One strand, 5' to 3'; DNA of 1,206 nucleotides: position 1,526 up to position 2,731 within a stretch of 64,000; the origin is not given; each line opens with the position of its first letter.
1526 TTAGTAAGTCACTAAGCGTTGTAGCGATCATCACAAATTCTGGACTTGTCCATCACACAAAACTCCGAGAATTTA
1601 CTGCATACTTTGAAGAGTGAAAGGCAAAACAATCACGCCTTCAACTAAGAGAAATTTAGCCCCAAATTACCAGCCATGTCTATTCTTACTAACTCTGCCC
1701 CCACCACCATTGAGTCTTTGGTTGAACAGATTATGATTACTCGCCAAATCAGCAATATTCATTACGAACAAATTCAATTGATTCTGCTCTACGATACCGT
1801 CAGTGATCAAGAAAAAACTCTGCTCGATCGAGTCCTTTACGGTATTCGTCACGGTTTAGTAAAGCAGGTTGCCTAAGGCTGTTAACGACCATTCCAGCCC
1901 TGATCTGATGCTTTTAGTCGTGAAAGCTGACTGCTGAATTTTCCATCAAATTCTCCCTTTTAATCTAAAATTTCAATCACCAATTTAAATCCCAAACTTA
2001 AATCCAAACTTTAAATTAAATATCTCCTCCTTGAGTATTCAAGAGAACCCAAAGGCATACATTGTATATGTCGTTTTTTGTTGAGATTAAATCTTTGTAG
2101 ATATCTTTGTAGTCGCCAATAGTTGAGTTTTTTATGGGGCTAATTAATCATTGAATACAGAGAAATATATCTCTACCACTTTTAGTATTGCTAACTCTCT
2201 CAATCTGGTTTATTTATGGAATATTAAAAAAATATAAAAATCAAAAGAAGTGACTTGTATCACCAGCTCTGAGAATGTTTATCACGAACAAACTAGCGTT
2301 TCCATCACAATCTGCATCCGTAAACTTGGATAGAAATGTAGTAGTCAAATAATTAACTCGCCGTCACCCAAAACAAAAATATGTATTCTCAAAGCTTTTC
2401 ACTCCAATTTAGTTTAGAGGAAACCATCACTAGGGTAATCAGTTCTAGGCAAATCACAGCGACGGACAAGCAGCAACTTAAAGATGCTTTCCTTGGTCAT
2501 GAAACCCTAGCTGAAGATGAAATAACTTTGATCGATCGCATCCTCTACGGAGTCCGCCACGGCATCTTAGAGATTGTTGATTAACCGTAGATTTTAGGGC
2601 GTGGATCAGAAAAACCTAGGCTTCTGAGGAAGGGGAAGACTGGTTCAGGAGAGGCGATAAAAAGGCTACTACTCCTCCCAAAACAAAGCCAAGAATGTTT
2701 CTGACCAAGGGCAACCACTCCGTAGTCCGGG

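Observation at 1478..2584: Tandem paralogous ~66-aa genes, each behind a GTGA-N6-TCAC palindrome and phased ATCAC repeats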

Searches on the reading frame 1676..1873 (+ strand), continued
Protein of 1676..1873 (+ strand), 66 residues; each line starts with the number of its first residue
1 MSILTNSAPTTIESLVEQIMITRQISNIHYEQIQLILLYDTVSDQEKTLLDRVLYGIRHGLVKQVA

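Call 67: find_homologous_proteins(query=A2, max_evalue=0.001)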
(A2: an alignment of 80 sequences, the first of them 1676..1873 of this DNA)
Query A2 (80 sequences) (66 aa, profile of the alignment): 153 proteins with E <= 0.001 among 520 candidates; the best 120 are listed.
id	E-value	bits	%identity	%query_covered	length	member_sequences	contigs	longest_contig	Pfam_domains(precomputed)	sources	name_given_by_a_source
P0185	1.6e-25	107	33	95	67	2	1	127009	-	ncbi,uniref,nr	ncbi:hypothetical protein IQ268_12980 [Oculatella sp. LEGE 06141]|uniref:hypothetical protein n=1 Ta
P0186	2.5e-24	103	35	92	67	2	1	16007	-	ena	-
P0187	3.8e-24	102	36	98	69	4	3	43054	-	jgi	jgi:hypothetical protein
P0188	5.1e-24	102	-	-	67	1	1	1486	-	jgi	jgi:hypothetical protein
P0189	5.3e-24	102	-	-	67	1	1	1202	-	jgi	jgi:hypothetical protein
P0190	7.4e-24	101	31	88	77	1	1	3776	-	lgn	-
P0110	1.8e-23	100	27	82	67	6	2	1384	-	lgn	-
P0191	1.9e-23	100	38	83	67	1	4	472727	-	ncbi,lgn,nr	nr:hypothetical protein [Oscillatoria sp. PCC 10802]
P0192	2.2e-23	100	30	98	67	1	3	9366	-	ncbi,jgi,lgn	ncbi:MAG: hypothetical protein ACRCT1_23680 [Microcoleaceae cyanobacterium]|jgi:hypothetical protein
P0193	5.6e-23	99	31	95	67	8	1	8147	-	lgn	-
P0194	6.0e-23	98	30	98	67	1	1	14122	-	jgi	jgi:hypothetical protein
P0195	6.9e-23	98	35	80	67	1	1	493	-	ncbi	-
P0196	7.0e-23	98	30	98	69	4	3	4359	-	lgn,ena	-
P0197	1.2e-22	97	32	98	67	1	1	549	-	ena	-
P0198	1.7e-22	97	31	91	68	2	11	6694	-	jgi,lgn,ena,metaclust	jgi:hypothetical protein|metaclust:\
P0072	4.5e-22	96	31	98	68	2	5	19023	-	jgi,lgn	jgi:hypothetical protein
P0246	8.7e-20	88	35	85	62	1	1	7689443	-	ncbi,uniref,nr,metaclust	ncbi:hypothetical protein Oscil6304_0974 [Oscillatoria acuminata PCC 6304]|uniref:Uncharacterized pr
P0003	1.1e-19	88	91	100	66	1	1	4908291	-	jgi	jgi:hypothetical protein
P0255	2.0e-19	87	29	92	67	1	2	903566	-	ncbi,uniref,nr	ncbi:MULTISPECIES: hypothetical protein [unclassified Anabaena]|uniref:hypothetical protein n=1 Tax=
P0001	2.0e-18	84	100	100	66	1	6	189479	-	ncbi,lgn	-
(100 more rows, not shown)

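Call 75: find_encoding_contigs(protein=P0255, flank=3000, max_places=2)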
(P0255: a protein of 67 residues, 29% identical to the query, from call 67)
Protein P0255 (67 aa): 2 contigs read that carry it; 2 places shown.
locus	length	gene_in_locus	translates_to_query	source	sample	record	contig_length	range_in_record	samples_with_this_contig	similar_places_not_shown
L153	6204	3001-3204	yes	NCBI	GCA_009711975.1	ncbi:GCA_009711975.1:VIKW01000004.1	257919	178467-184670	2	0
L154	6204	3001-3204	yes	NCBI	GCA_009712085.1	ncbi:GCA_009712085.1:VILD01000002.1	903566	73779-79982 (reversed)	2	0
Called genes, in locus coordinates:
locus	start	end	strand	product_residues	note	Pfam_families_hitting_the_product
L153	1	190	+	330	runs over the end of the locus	PF00030:Crystall, PF03995:Inhibitor_I36 (faint)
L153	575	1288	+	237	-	PF01551:Peptidase_M23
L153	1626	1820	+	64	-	-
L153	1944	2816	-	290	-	PF01048:PNP_UDP_1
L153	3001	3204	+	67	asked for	-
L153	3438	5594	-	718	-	PF13576:Pentapeptide_3 (weak), PF12836:HHH_3 (weak)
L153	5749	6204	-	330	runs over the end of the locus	PF08240:ADH_N, PF00107:ADH_zinc_N, PF13602:ADH_zinc_N_2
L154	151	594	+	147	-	PF03050:DDE_Tnp_IS66 (weak)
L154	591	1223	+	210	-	PF25062:ARM_TT21_N (weak), PF13371:TPR_9 (faint), PF00515:TPR_1, PF07719:TPR_2 (weak), PF13181:TPR_8 (weak), PF13414:TPR_11, PF13432:TPR_16, PF00515:TPR_1, +6 more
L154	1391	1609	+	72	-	-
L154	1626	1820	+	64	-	-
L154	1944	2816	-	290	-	PF01048:PNP_UDP_1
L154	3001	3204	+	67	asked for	-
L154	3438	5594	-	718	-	PF13576:Pentapeptide_3 (weak), PF12836:HHH_3 (weak)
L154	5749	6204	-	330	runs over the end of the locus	PF08240:ADH_N, PF00107:ADH_zinc_N, PF13602:ADH_zinc_N_2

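Call 76: find_encoding_contigs(protein=P0246, flank=3000, max_places=2)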
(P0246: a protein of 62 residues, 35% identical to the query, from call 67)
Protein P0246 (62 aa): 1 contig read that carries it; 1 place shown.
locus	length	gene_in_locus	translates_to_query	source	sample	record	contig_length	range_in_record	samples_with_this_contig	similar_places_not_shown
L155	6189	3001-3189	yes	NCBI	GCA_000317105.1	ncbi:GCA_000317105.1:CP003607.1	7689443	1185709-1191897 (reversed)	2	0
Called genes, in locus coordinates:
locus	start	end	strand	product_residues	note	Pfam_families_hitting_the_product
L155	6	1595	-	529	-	PF03065:Glyco_hydro_57, PF09210:BE_C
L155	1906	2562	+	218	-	-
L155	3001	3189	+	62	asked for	-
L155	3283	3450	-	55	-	-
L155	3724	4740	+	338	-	-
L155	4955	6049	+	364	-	-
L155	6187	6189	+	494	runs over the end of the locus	PF21088:MS_channel_1st (weak), PF00924:MS_channel_2nd, PF21082:MS_channel_3rd, PF00027:cNMP_binding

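Call 88: search_protein_families(library=phrogs, proteins=[window:1676-1873:+], max_evalue=1)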
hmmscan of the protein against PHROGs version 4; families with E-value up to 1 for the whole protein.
window:1676-1873:+ (66 aa): 0 families

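Call 89: search_protein_families(library=padloc, proteins=[window:1676-1873:+], max_evalue=1)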
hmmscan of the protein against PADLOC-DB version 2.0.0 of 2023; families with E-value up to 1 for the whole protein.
window:1676-1873:+ (66 aa): 0 families

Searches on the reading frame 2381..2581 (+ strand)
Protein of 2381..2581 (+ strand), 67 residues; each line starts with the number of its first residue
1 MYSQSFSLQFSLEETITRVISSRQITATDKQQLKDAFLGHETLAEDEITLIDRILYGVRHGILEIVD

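Call 4: search_protein_families(library=pfam, proteins=[window:2381-2581:+], max_evalue=10)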
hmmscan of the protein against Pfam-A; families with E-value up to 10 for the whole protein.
seq(67 aa): 0 families

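Call 5: search_protein_families(library=ncbifam, proteins=[window:2381-2581:+], max_evalue=10)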
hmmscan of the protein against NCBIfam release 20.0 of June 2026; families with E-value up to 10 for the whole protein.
seq(67 aa): 0 families

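Call 7: find_homologous_proteins(query=window:2381-2581:+, max_evalue=0.01)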
Query seq(67 aa) (67 aa): 15 proteins with E <= 0.01 among 15 candidates.
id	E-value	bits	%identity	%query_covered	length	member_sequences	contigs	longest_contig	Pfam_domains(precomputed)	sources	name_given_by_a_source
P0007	2.7e-34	133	100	100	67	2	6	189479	-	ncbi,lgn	-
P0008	1.9e-33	130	99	100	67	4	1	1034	-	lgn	-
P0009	3.0e-31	123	93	100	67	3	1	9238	-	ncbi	-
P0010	3.1e-27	111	84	100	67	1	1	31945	-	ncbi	-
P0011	5.6e-27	110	84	100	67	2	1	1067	-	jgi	jgi:hypothetical protein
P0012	8.1e-27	109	84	100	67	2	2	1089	-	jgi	jgi:hypothetical protein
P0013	9.8e-27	109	85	100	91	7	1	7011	-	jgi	-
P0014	3.1e-26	107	82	100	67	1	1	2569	-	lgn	-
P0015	4.6e-26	107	81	100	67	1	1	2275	-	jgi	jgi:hypothetical protein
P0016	7.9e-26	106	82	100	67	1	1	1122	-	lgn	-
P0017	2.3e-25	105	81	100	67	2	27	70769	-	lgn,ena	-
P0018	5.8e-25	103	79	100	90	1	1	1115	-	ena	-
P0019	1.2e-23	99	78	100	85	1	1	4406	-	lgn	-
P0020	4.0e-21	91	70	100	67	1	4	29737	-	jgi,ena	-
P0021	4.0e-16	76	100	58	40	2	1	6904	-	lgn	-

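Call 12: find_encoding_contigs(protein=P0017, flank=6000, max_places=4)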
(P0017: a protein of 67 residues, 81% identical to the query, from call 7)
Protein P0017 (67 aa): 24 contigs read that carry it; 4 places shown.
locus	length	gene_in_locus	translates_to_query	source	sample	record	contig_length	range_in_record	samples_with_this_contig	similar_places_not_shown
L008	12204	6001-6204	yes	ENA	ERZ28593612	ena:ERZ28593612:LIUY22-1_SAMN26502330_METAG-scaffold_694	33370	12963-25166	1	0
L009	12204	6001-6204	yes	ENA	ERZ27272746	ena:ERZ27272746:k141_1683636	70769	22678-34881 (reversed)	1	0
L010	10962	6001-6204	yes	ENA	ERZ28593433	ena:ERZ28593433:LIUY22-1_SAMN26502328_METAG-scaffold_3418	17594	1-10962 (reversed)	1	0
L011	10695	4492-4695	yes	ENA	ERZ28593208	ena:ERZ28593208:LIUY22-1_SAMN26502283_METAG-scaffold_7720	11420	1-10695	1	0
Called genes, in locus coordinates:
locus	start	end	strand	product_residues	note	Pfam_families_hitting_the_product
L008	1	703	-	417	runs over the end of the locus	-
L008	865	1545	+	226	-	PF05258:DciA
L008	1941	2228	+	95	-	-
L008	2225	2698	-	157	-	PF03652:RuvX, PF16921:Tex_YqgF (weak)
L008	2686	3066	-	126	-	PF00072:Response_reg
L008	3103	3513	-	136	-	PF07282:Cas12f1-like_TNB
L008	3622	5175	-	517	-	PF00005:ABC_tran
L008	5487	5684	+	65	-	-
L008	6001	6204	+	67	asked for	-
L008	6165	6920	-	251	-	PF00117:GATase, PF07722:Peptidase_C26 (weak)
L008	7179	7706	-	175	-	PF04664:OGFr_N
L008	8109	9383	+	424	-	PF00069:Pkinase, PF07714:PK_Tyr_Ser-Thr, PF03109:ABC1 (weak)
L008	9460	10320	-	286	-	-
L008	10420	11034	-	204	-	PF00440:TetR_N, PF14246:TetR_C_7 (weak)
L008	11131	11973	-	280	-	PF01145:Band_7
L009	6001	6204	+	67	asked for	-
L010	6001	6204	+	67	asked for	-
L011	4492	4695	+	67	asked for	-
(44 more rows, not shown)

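Call 13: find_encoding_contigs(protein=P0020, flank=6000, max_places=4)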
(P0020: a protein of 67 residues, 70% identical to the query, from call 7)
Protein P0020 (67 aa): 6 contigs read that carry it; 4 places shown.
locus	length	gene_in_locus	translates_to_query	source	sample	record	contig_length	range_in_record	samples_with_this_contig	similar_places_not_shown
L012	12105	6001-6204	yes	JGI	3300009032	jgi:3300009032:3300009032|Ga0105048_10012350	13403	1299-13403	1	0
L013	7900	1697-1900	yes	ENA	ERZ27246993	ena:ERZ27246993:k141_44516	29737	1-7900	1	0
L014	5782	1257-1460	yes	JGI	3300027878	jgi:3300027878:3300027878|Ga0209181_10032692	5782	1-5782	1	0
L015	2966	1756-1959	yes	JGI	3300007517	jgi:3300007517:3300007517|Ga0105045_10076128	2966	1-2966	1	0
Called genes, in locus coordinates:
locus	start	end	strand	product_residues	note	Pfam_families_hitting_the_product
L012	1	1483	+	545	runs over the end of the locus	PF00118:Cpn60_TCP1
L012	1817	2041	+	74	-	PF04760:IF2_N (weak)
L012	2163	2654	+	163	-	PF14495:Cytochrom_C550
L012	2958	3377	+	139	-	PF13473:Cupredoxin_1 (weak), PF00127:Copper-bind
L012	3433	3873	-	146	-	PF03652:RuvX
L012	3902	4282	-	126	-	PF00072:Response_reg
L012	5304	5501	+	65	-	-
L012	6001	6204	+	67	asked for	-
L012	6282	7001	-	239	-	PF00117:GATase, PF07722:Peptidase_C26 (weak)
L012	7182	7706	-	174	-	PF04664:OGFr_N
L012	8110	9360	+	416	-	PF00069:Pkinase, PF07714:PK_Tyr_Ser-Thr, PF03109:ABC1 (weak)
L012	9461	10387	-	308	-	-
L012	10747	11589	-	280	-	PF01145:Band_7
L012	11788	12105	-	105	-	?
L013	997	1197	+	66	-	-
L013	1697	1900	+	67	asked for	-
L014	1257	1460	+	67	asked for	-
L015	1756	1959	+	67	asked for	-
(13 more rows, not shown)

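Call 88: search_protein_families(library=phrogs, proteins=[window:2381-2581:+], max_evalue=1)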
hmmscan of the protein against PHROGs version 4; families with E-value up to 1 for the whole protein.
window:2381-2581:+ (67 aa): 5 families
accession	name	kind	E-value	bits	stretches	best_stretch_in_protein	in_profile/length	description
phrog_15828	-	unknown function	0.027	15.6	1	4-35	20-51/112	-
phrog_18472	-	unknown function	0.14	13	1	9-60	28-78/173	-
phrog_24065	-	unknown function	0.18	12.5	0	50-61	18-29/57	-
phrog_32048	-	unknown function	0.23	12.7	1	28-61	59-91/119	-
phrog_14246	-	unknown function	0.42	11.2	1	50-58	12-20/26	-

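Call 89: search_protein_families(library=padloc, proteins=[window:2381-2581:+], max_evalue=1)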
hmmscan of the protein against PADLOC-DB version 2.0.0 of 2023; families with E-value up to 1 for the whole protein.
window:2381-2581:+ (67 aa): 0 families

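Call 90: predict_structure(alignment_id=A3)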
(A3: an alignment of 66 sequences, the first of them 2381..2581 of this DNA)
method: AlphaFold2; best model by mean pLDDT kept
length: 67 residues; sequences in the alignment: 66
mean_pLDDT: 79.5   pTM: 0.57
mean pLDDT of the five models: 79.5, 77.3, 75.9, 72.9, 72.7
residues with pLDDT >= 90: 12; 70-90: 40; 50-70: 12; < 50: 3
segments of 3 or more residues with pLDDT < 50: 1-3
pLDDT, mean of each block of 10 residues (from residue 1): 53 84 89 78 78 90 88
secondary structure, 60 per line:
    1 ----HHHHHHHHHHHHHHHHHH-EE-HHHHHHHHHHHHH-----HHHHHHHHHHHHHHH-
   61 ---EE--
elements in order: H5-22 H27-39 H45-59
